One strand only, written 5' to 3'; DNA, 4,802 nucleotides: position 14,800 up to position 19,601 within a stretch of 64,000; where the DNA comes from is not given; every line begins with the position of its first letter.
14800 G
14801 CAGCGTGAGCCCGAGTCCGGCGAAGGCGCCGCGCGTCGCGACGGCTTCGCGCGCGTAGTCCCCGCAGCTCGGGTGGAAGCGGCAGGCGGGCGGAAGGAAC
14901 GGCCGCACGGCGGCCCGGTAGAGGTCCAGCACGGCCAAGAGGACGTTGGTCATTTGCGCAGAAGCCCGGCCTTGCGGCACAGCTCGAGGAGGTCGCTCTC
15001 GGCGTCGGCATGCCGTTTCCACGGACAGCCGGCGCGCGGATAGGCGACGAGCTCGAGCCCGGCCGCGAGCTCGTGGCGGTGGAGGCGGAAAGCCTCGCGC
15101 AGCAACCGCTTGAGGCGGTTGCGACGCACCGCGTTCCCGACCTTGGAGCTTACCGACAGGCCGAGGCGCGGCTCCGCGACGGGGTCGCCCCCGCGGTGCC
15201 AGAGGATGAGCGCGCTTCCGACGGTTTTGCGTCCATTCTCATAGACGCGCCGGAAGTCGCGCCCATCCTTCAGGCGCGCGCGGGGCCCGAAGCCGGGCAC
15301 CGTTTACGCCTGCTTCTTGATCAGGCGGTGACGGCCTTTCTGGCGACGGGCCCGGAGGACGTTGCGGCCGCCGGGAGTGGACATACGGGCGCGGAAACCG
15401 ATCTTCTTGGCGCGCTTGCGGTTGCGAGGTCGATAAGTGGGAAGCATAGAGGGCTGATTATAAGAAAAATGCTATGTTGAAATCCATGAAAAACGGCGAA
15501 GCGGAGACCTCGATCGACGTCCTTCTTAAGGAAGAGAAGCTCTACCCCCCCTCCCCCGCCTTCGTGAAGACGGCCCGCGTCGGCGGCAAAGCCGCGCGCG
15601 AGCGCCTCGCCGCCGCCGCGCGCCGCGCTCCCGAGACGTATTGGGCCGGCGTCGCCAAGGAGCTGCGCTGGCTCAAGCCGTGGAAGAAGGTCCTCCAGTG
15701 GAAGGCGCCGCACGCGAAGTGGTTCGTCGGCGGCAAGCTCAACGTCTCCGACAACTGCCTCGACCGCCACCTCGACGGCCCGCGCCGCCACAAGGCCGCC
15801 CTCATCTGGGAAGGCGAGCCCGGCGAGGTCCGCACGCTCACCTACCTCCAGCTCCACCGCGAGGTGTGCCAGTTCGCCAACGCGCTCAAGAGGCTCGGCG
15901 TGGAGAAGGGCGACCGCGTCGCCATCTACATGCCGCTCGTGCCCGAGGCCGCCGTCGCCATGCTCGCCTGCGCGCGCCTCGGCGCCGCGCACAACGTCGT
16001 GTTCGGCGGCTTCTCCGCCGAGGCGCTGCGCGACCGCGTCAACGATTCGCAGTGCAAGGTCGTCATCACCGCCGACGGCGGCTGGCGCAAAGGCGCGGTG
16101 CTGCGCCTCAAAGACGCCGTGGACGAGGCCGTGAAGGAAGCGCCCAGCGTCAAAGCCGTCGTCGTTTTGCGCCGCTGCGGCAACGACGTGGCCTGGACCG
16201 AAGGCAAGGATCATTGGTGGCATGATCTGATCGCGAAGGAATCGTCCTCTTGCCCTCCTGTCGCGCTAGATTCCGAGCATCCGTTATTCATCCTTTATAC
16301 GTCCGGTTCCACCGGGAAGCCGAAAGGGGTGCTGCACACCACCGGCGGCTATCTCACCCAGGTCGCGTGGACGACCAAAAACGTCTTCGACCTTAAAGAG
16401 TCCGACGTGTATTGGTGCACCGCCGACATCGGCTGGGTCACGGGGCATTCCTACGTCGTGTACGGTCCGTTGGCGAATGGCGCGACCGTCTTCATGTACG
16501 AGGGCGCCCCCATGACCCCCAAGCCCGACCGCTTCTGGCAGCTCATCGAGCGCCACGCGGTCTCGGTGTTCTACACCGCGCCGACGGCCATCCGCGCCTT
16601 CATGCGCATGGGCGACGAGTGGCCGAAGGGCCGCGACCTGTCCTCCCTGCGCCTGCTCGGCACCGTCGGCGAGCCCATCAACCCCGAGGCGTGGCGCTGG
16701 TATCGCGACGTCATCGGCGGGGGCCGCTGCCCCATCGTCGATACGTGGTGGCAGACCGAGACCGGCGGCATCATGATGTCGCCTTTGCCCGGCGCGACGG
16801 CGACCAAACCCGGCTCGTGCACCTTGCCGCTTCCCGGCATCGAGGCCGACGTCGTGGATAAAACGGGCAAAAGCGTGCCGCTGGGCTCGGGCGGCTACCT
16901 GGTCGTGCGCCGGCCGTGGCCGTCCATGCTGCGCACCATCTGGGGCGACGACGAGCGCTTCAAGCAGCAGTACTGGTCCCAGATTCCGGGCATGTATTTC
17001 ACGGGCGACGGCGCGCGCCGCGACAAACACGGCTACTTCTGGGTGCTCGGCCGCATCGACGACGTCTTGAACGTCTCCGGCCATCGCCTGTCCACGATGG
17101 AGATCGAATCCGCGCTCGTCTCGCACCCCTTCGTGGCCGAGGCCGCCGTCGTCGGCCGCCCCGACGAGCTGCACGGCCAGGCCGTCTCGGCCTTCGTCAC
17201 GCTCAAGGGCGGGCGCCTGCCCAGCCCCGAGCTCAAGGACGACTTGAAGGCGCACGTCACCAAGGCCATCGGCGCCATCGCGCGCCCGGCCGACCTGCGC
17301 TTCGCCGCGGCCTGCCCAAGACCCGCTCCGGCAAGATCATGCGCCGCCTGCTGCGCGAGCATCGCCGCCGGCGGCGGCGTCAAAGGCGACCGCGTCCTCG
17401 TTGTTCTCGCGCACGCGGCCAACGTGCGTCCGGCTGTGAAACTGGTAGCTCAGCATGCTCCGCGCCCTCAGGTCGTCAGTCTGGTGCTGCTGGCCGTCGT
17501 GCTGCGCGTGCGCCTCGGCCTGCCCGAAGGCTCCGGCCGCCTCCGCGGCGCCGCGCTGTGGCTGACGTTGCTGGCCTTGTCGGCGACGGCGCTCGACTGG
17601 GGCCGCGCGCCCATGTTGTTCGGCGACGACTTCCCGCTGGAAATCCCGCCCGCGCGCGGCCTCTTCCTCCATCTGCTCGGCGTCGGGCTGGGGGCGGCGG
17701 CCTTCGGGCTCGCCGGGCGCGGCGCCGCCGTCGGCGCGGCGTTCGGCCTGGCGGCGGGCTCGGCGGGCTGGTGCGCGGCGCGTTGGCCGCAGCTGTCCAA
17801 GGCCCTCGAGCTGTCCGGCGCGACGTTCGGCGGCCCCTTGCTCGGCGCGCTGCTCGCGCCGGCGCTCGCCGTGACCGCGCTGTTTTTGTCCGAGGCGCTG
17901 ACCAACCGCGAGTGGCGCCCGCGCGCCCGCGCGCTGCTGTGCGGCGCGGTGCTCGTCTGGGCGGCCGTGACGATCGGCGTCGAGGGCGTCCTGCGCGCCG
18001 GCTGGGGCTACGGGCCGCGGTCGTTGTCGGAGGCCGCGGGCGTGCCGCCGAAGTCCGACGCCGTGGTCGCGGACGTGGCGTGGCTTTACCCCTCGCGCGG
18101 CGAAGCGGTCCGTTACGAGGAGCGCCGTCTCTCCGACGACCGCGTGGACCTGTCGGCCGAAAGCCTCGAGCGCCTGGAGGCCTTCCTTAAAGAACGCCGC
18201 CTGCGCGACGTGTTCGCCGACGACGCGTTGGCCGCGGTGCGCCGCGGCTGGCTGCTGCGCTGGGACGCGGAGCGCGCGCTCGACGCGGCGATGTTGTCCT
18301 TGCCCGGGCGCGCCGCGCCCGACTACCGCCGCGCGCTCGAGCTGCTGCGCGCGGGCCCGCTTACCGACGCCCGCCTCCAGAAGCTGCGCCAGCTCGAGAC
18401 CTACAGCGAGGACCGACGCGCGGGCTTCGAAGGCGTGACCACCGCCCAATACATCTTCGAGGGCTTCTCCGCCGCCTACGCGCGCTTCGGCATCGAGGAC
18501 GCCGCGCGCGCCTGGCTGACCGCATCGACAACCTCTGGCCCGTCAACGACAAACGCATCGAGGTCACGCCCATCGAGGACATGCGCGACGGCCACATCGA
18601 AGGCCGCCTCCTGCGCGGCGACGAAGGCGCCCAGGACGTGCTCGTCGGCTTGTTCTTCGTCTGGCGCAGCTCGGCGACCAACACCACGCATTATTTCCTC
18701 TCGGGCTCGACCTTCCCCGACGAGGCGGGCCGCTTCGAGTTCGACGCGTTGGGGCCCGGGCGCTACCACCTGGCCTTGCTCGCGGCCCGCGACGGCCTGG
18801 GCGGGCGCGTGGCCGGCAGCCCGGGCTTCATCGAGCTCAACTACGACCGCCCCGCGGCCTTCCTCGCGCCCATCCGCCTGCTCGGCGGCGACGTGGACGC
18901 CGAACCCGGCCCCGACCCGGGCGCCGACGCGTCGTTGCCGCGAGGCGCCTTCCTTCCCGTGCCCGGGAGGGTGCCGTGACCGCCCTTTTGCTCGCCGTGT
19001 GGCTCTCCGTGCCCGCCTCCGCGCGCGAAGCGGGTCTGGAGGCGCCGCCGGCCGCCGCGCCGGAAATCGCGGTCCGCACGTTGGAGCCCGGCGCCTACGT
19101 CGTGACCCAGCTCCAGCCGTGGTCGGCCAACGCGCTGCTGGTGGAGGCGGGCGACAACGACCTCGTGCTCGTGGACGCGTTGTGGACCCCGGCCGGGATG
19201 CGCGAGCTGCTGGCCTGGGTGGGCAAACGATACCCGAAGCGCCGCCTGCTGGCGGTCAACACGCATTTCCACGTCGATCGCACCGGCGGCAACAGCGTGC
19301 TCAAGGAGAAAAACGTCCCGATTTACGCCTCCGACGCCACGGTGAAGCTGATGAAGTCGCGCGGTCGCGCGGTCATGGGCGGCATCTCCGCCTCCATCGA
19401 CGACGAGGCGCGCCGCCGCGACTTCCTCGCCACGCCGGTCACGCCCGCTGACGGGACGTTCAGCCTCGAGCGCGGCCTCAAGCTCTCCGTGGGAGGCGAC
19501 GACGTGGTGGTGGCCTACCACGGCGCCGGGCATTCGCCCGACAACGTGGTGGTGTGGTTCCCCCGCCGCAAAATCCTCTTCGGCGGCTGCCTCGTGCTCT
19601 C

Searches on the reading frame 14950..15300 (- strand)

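Call 87: search_protein_families(library=pfam, proteins=[window:14950-15300:-], max_evalue=0.001)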
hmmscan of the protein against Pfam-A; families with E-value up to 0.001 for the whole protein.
window:14950-15300:- (116 aa): 1 family
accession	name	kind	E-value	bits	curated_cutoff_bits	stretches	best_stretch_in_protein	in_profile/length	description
PF00825.24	Ribonuclease_P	-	1.5e-25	89.8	22.3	1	6-111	3-108/109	Ribonuclease P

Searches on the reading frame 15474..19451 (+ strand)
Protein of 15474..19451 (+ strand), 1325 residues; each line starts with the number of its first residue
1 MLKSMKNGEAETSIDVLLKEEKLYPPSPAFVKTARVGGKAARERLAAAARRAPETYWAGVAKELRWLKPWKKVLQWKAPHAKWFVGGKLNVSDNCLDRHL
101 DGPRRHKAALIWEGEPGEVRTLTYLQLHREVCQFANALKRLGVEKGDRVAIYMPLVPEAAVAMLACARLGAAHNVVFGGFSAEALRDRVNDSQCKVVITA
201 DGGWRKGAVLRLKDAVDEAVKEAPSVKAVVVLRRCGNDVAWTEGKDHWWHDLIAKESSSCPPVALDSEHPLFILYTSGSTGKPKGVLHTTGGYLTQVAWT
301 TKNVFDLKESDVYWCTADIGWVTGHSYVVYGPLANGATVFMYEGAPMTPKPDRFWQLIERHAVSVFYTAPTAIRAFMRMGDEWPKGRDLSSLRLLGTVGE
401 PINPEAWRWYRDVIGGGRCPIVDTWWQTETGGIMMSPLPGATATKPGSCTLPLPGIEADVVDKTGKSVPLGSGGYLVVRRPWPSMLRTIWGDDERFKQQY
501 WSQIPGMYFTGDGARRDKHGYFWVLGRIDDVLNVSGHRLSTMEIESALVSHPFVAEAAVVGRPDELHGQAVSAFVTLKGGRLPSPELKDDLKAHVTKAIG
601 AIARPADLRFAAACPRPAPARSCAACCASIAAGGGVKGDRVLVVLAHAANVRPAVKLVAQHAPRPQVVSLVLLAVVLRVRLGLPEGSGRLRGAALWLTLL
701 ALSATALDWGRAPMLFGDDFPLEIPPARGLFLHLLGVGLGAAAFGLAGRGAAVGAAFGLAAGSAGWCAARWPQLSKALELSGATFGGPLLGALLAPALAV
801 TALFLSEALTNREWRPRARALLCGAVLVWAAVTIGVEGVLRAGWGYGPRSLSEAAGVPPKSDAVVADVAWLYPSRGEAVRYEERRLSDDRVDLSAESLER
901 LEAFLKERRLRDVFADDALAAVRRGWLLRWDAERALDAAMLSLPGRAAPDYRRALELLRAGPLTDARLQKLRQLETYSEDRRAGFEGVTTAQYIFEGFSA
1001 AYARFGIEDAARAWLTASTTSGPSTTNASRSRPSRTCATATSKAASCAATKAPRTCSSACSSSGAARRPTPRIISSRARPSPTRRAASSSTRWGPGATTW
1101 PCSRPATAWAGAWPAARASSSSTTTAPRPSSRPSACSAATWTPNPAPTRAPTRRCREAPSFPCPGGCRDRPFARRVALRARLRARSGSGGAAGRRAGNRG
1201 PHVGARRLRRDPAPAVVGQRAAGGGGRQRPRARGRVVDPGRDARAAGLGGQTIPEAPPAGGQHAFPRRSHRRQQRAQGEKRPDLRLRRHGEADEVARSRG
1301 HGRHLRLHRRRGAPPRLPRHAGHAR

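Call 87: search_protein_families(library=pfam, proteins=[window:15474-19451:+], max_evalue=0.001)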
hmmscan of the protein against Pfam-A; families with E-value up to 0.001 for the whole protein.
window:15474-19451:+ (1325 aa): 3 families
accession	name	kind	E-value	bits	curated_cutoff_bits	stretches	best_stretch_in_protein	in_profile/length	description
PF00501.34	AMP-binding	-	7.8e-98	328.2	29.9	1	106-482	10-378/384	AMP-binding enzyme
PF13193.12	AMP-binding_C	-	1.4e-21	77.6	24.5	1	543-616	1-71/76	AMP-binding enzyme C-terminal domain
PF16177.11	ACAS_N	-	1.3e-17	63.8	27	1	44-95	3-55/55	Acetyl-coenzyme A synthetase N-terminus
